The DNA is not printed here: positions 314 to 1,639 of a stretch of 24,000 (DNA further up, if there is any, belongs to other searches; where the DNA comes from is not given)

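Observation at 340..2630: SIR2-like + DUF262 two-gene operon on an AT-rich islet: candidate uncharacterised anti-phage (NAD+-depletion) system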

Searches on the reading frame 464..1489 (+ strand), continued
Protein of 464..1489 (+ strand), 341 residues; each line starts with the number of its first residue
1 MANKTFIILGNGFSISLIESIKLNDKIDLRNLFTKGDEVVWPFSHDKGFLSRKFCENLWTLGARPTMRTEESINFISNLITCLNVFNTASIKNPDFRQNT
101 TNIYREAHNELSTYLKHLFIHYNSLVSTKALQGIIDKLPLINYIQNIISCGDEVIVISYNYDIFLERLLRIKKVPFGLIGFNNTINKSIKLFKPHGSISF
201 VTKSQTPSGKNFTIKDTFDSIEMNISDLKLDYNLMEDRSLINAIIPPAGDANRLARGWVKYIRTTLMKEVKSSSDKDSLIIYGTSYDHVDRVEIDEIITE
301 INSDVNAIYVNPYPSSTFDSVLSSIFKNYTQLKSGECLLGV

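Call 34: list_cluster_members(proteins=[P0001, P0121])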
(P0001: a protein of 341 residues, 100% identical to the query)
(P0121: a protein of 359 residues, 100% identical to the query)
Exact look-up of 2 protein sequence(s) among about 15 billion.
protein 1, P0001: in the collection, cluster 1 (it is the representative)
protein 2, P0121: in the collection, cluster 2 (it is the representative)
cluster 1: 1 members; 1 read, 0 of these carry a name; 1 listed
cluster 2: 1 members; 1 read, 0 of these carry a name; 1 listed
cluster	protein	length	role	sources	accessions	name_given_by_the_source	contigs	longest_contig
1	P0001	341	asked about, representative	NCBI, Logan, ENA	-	-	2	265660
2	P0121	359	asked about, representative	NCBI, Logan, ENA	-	-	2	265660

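Call 41: search_protein_families(library=pfam, alignment_id=A2, max_evalue=0.00001)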
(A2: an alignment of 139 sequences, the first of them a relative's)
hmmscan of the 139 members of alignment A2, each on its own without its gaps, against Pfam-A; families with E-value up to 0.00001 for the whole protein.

A. member 1, L001:3730-4998:+ (423 aa): 1 family
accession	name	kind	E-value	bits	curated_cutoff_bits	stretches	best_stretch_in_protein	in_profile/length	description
PF00145.23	DNA_methylase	-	1.6e-47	163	22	1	57-416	4-323/324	C-5 cytosine-specific DNA methylase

B. families by the number of members that match (of 139 scanned): 149 families (the first 25 are shown)
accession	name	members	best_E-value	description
PF00145.23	DNA_methylase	20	3.1e-74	C-5 cytosine-specific DNA methylase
PF09015.16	NgoMIV_restric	10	2.2e-144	NgoMIV restriction enzyme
PF07832.17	Bse634I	5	1.1e-54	Cfr10I/Bse634I restriction endonuclease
PF01381.28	HTH_3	5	1e-36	Helix-turn-helix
PF13560.12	HTH_31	4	1.4e-28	Helix-turn-helix domain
PF12844.13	HTH_19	3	8.1e-24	Helix-turn-helix domain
PF01844.29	HNH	3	1.8e-10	HNH endonuclease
PF09194.16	Endonuc-BsobI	2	5.6e-122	Restriction endonuclease BsobI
PF00291.31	PALP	2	6.9e-50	Pyridoxal-phosphate dependent enzyme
PF03852.21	Vsr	2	3.1e-32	DNA mismatch endonuclease Vsr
PF07508.19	Recombinase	2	3e-22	Recombinase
PF01555.25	N6_N4_Mtase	2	1.8e-14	DNA methylase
PF13649.12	Methyltransf_25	2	3e-13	Methyltransferase domain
PF13443.12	HTH_26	2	4.8e-12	Cro/C1-type HTH DNA-binding domain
PF13847.12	Methyltransf_31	2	3.5e-10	Methyltransferase domain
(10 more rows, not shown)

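Call 43: search_protein_families(library=pfam, alignment_id=A3, max_evalue=0.00001)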
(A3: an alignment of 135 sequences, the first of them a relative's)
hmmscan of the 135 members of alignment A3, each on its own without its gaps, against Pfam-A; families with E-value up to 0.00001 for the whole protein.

A. member 1, L001:8573-8974:+ (134 aa): 0 families

B. families by the number of members that match (of 135 scanned): 129 families (the first 25 are shown)
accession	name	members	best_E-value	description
PF00145.23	DNA_methylase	9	1.8e-128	C-5 cytosine-specific DNA methylase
PF01381.28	HTH_3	5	1.9e-17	Helix-turn-helix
PF12844.13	HTH_19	5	2.3e-16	Helix-turn-helix domain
PF00589.27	Phage_integrase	4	6.9e-22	Phage integrase family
PF00005.33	ABC_tran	3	9.4e-35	ABC transporter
PF13560.12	HTH_31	3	1.8e-11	Helix-turn-helix domain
PF13304.12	AAA_21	3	1.7e-10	AAA domain, putative AbiEii toxin, Type IV TA system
PF09015.16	NgoMIV_restric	2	3.6e-126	NgoMIV restriction enzyme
PF09126.16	NaeI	2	2.4e-117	Restriction endonuclease NaeI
PF07832.17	Bse634I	2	5e-58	Cfr10I/Bse634I restriction endonuclease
PF17760.6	UvrA_inter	2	9.2e-42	UvrA interaction domain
PF17755.6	UvrA_DNA-bind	2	1.6e-34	UvrA DNA-binding domain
PF17757.6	UvrB_inter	2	5.2e-34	UvrB interaction domain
PF00072.30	Response_reg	2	2.7e-29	Response regulator receiver domain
PF00486.34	Trans_reg_C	2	3.8e-28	Transcriptional regulatory protein, C terminal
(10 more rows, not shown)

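Call 48: search_dna_similar(query=window:464-1489:+, collection=plasmids, mode=protein, max_rows=15)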
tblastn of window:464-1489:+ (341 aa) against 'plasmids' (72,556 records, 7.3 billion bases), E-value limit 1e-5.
Records with a match: 1; places in all: 1; records where one place covers at least 80% of the query: 1.
Best place of each record, by identity: <60% 1.
By first word of the organism name: Sulfurovum 1.
By predicted mobility (MOB-suite, as given by PLSDB): non-mobilizable 1.
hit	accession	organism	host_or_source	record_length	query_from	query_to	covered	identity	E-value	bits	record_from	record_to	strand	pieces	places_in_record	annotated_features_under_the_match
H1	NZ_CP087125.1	Sulfurovum mangrovi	Mangrove sediment,mangrove sediment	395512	1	326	96%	38.0%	1e-51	229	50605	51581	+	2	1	hypothetical protein (x2)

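Call 49: search_dna_similar(query=window:464-1489:+, collection=phages, mode=protein, max_rows=15)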
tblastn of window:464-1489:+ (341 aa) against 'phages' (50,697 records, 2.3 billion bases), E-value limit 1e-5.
No match.

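Call 59: search_protein_families(library=padloc, alignment_id=A2, max_evalue=1e-8)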
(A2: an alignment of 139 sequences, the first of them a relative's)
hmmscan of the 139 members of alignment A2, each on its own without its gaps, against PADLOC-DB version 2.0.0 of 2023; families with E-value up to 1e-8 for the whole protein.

A. member 1, L001:3730-4998:+ (423 aa): 48 families (the best 25 are shown)
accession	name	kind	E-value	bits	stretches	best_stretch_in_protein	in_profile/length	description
PDLC03355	MTase_II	-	1.5e-164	545.6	1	51-422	2-371/377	Type II methyltransferase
PDLC00030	DruM2|DruM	-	1.2e-135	450.6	1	51-422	3-367/380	DNA cytosine methylase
PDLC03378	MTase_II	-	9.4e-57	190.8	1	55-421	4-332/344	Type II methyltransferase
PDLC03234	MTase_II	-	6.6e-45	152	1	56-422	7-369/375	Type II methyltransferase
PDLC03272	MTase_II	-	2.4e-43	146.8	1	30-422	51-393/407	Type II methyltransferase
PDLC03326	MTase_II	-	2e-39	133.9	1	51-421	2-378/412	Type II methyltransferase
PDLC00026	DruM2|DruM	-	1.6e-35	121.2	1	52-421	3-320/336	DNA cytosine methylase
PDLC00027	DruM2|DruM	-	6.2e-33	112.6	1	56-415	14-347/361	DNA cytosine methylase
PDLC03731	oMTase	-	7.5e-33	112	1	140-246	78-182/326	orphan methyltransferase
PDLC00033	DruM2|DruM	-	2.2e-32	110.8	1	58-421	26-366/368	DNA cytosine methylase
PDLC03237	MTase_II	-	7.8e-31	104.8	1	58-245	798-976/1036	Type II methyltransferase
PDLC00031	DruM2|DruM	-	3.2e-30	103.5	1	56-419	14-351/361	DNA cytosine methylase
PDLC03270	MTase_II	-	3.6e-28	96.5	1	59-242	6-166/309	Type II methyltransferase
PDLC02649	DrmMII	-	2.1e-27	94.1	1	140-242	119-224/422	DrmMII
PDLC02650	DrmMII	-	4.5e-27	93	2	55-195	10-142/435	DrmMII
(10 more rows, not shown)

B. families by the number of members that match (of 139 scanned): 243 families (the first 25 are shown)
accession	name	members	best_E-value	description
PDLC00029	DruM2|DruM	20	2.4e-149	DNA cytosine methylase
PDLC00026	DruM2|DruM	20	6.4e-134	DNA cytosine methylase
PDLC00032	DruM2|DruM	20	9.9e-130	DNA cytosine methylase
PDLC03304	MTase_II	20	1.6e-116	Type II methyltransferase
PDLC03234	MTase_II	20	2.1e-108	Type II methyltransferase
PDLC03307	MTase_II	20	3.3e-101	Type II methyltransferase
PDLC03378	MTase_II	20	3.8e-79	Type II methyltransferase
PDLC03326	MTase_II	20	9.2e-70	Type II methyltransferase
PDLC03272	MTase_II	20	2.3e-63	Type II methyltransferase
PDLC00033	DruM2|DruM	20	8.3e-62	DNA cytosine methylase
PDLC03237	MTase_II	20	6.1e-51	Type II methyltransferase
PDLC02649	DrmMII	20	2.8e-49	DrmMII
PDLC02648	DrmMII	20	1.8e-41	DrmMII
PDLC03232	MTase_II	20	9e-37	Type II methyltransferase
PDLC03355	MTase_II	19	1.5e-164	Type II methyltransferase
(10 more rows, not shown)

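Call 60: search_protein_families(library=padloc, alignment_id=A3, max_evalue=1e-8)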
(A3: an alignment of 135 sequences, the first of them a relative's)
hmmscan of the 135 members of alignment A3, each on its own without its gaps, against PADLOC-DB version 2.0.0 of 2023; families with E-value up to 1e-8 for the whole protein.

A. member 1, L001:8573-8974:+ (134 aa): 0 families

B. families by the number of members that match (of 135 scanned): 172 families (the first 25 are shown)
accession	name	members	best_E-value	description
PDLC03234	MTase_II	9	3.1e-188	Type II methyltransferase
PDLC03232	MTase_II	9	5.9e-173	Type II methyltransferase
PDLC03355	MTase_II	9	1.6e-168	Type II methyltransferase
PDLC03378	MTase_II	9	1.1e-166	Type II methyltransferase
PDLC03326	MTase_II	9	3.6e-160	Type II methyltransferase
PDLC02649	DrmMII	9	1.1e-153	DrmMII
PDLC00029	DruM2|DruM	9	3.6e-149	DNA cytosine methylase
PDLC00030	DruM2|DruM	9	2.7e-147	DNA cytosine methylase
PDLC00033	DruM2|DruM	9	1.1e-136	DNA cytosine methylase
PDLC00026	DruM2|DruM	9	3.7e-132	DNA cytosine methylase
PDLC00032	DruM2|DruM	9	6.2e-131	DNA cytosine methylase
PDLC03237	MTase_II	9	4.4e-125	Type II methyltransferase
PDLC03272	MTase_II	9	8.7e-117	Type II methyltransferase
PDLC02648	DrmMII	9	8.7e-117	DrmMII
PDLC03304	MTase_II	9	4.3e-115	Type II methyltransferase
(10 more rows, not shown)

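Call 63: search_protein_families(library=pfam, proteins=[L066:7085-7957:+, L023:7302-7907:+, L054:7051-7965:+, L016:9670-10677:+, L037:10239-11327:-, L041:3668-4411:+, L053:7544-7960:+, L027:11449-12138:-, L013:5509-6462:+, L013:6441-7964:+], max_evalue=0.001)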
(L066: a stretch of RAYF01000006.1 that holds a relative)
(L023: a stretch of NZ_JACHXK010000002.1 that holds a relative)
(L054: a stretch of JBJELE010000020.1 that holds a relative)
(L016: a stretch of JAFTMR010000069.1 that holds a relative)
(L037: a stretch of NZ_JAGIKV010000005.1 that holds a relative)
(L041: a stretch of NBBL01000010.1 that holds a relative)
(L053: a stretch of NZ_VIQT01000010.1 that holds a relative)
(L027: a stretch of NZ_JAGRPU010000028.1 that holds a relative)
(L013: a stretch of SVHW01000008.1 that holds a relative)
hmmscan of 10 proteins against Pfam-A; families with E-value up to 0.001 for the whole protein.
L066:7085-7957:+ (291 aa): 1 family
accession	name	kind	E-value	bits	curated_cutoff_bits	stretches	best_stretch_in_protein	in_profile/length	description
PF09015.16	NgoMIV_restric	-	1.9e-140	467.3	23.2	1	12-291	1-275/275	NgoMIV restriction enzyme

L023:7302-7907:+ (202 aa): 2 families
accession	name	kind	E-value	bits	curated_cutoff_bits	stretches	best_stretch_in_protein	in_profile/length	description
PF01844.29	HNH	-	8.4e-10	39.1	21.4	1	101-150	1-42/47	HNH endonuclease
PF14279.12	HNH_5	-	4.5e-07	30.1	27.5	1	118-152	9-43/56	HNH endonuclease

L054:7051-7965:+ (305 aa): 1 family
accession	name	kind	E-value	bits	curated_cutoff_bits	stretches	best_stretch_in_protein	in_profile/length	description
PF18643.7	RE_BsaWI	-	5.9e-08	33.2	26.2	1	176-245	21-87/105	BsaWI restriction endonuclease type 2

L016:9670-10677:+ (336 aa): 3 families
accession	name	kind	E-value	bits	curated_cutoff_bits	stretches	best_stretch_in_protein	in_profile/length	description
PF09565.16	RE_NgoFVII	-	4.8e-36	123.9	23.8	1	6-148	2-158/162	NgoFVII restriction endonuclease N-terminal PLD domain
PF20731.2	RE_NgoFVII_C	-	7.7e-27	94.3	23.8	1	185-323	18-129/131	NgoFVII C-terminal B3-like DNA-binding domain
PF13091.12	PLDc_2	-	0.00055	20.2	27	0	38-136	32-129/132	PLD-like domain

L037:10239-11327:- (363 aa): 0 families

L041:3668-4411:+ (248 aa): 1 family
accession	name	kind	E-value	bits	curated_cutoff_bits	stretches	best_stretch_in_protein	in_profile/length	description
PF14511.12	RE_EcoO109I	-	1.5e-68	231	22.5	1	13-204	2-195/198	Type II restriction endonuclease EcoO109I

L053:7544-7960:+ (139 aa): 3 families
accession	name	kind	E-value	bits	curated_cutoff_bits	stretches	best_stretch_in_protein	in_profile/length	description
PF03852.21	Vsr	-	9.1e-32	109.2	27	1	4-75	2-73/74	DNA mismatch endonuclease Vsr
PF18741.7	MTES_1575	-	0.00019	21.9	38.2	0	95-136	54-95/96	REase_MTES_1575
PF04480.18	DUF559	-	0.00063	20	20.6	0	95-137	66-108/109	Protein of unknown function (DUF559)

L027:11449-12138:- (230 aa): 0 families

L013:5509-6462:+ (318 aa): 1 family
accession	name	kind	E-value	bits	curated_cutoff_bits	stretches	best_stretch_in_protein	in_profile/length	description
PF09194.16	Endonuc-BsobI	-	5.6e-122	407.4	25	1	3-317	2-312/313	Restriction endonuclease BsobI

L013:6441-7964:+ (508 aa): 3 families
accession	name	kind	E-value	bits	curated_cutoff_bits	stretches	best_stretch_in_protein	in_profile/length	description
PF01555.25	N6_N4_Mtase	-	1.9e-14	54.6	26.7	1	49-129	136-212/221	DNA methylase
PF02086.21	MethyltransfD12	-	7.7e-05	23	22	1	86-156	8-79/253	D12 class N6 adenine-specific DNA methyltransferase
PF01170.24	UPF0020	-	0.0002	21.6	22.3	0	82-124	12-54/197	RMKL-like, methyltransferase domain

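Call 68: find_encoding_contigs(protein=P0003, flank=8000, max_places=2)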
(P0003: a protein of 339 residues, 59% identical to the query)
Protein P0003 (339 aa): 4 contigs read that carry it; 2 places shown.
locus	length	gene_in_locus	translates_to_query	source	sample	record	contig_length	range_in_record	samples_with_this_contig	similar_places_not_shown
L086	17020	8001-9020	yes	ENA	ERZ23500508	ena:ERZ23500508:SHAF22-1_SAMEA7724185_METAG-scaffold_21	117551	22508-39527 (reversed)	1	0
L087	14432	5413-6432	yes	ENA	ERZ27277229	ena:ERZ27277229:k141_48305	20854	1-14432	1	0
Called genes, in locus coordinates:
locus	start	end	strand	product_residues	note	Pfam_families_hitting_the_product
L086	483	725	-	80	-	PF13443:HTH_26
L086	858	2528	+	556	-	PF26626:DUF8201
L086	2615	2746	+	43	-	PF12116:SpoIIID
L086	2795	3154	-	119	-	-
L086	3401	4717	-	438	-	PF00691:OmpA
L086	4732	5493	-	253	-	-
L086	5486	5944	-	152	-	-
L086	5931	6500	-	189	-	-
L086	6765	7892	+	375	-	-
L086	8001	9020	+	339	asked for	-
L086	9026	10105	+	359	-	PF03235:GmrSD_N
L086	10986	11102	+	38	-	-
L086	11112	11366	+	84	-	-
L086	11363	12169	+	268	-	PF17989:ALP_N, PF21522:MreB-like_C (weak)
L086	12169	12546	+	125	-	-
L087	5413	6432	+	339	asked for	-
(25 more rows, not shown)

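Call 73: search_protein_families(library=pfam, alignment_id=A1, max_evalue=0.01)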
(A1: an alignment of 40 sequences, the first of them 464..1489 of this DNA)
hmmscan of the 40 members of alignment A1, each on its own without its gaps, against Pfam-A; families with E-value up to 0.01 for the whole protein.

A. member 1, window:464-1489:+ (341 aa): 2 families
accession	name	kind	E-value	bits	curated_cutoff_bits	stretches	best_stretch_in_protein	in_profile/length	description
PF14253.11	AbiH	-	0.0014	19.2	30.9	1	96-307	100-256/260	Bacteriophage abortive infection AbiH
PF13289.12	SIR2_2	-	0.0063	17.1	24.5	0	155-200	2-52/141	SIR2-like domain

B. families by the number of members that match (of 40 scanned): 2 families
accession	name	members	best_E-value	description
PF13289.12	SIR2_2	39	1.2e-08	SIR2-like domain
PF14253.11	AbiH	12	1.4e-06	Bacteriophage abortive infection AbiH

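Call 78: search_protein_representatives(alignment_id=A1)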
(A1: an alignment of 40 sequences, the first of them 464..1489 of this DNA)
Query: 40 sequences, 342 profile positions. Proteins with E-value up to 0.001 (for the whole library): 640; up to 1e-10: 313; up to 1e-30: 100. The best 150 are listed.
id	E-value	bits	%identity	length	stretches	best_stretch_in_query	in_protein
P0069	2.0e-136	471.1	-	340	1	3-339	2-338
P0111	7.6e-129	446.2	-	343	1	2-340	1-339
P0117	2.0e-127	441.5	-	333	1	9-339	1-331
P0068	3.1e-123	427.7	-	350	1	3-336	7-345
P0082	1.8e-122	425.2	-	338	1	2-339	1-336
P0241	8.9e-121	419.6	-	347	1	3-339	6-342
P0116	3.0e-118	411.3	-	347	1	4-338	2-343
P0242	6.9e-118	410.1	-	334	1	2-336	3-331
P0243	1.4e-117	409.1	-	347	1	3-339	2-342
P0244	1.2e-116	406.1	-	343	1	3-341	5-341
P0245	1.3e-116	405.9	-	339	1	4-339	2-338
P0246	7.7e-116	403.4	-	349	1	3-339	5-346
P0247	4.5e-115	400.9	-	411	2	1-256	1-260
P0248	9.2e-114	396.6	-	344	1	1-339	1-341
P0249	3.0e-113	394.9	-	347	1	3-339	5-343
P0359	3.4e-22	95.5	-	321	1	2-325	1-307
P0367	2.5e-21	92.7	-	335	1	2-318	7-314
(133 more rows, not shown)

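Call 79: find_encoding_contigs(protein=P0359, flank=4000, max_places=3)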
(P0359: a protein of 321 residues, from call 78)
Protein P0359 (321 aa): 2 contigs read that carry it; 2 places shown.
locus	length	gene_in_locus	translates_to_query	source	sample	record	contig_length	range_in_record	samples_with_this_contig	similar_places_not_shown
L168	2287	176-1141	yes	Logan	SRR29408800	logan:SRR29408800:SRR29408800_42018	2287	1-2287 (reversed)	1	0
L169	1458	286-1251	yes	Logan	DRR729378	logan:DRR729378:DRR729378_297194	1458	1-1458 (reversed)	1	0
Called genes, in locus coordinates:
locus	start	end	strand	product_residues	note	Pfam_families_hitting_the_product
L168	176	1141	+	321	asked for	-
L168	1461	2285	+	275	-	?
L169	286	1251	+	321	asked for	-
